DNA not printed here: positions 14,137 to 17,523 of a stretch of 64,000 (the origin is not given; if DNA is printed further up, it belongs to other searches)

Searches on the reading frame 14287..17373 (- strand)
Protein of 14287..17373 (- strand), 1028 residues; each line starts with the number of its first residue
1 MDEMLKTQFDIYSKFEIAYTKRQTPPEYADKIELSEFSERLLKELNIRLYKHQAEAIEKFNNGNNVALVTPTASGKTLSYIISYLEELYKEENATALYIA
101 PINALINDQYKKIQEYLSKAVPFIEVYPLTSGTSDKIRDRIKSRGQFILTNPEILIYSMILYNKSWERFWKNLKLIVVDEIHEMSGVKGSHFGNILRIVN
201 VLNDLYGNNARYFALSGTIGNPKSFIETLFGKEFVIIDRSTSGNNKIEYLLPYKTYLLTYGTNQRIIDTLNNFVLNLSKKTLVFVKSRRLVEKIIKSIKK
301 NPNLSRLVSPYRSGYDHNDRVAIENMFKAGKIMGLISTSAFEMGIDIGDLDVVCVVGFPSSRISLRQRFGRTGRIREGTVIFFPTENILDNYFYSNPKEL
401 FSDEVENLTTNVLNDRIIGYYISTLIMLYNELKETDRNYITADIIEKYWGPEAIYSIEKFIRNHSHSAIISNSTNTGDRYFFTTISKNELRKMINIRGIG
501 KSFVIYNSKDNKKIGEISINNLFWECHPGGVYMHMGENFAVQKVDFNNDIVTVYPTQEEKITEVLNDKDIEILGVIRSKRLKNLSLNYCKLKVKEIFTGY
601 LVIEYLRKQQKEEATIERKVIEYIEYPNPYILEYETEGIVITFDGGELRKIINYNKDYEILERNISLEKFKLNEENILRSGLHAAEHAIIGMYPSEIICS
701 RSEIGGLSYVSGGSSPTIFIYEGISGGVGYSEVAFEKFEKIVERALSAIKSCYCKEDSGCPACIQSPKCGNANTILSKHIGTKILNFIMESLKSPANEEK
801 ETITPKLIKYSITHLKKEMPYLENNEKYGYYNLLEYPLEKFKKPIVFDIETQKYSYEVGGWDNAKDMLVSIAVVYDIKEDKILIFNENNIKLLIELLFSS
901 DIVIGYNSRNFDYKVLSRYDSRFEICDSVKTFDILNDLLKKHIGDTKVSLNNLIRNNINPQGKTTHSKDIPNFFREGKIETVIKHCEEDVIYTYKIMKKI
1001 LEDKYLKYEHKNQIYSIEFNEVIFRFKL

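Call 24: search_protein_families(library=pfam, proteins=[window:14287-17373:-], max_evalue=0.001)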
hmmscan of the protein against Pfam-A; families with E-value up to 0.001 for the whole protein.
window:14287-17373:- (1028 aa): 8 families
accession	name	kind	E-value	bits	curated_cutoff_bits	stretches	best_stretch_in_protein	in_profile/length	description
PF00270.35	DEAD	-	1e-27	97.4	26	1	51-221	2-163/167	DEAD/DEAH box helicase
PF09369.15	MZB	-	1.6e-20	74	24.2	1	685-764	1-80/80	MrfA Zn-binding domain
PF00271.37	Helicase_C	-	5.2e-18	65.8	23.5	1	275-375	12-109/110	Helicase conserved C-terminal domain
PF04851.21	ResIII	-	3.5e-11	43.7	22.5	1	47-218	2-161/164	Type III restriction enzyme, res subunit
PF10108.15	DNA_pol_B_exo2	-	0.00013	22.2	24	0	930-997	104-170/213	Predicted 3'-5' exonuclease related to the exonuclease domain of PolB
PF13482.12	RNase_H_2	-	0.00019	21.8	22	1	847-1000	3-164/165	RNase_H superfamily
PF01612.26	DNA_pol_A_exo1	-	0.00049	20.4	23.6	0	844-1001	22-169/173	3'-5' exonuclease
PF08869.16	XisI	-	0.00052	20.8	25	0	838-908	25-99/110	XisI protein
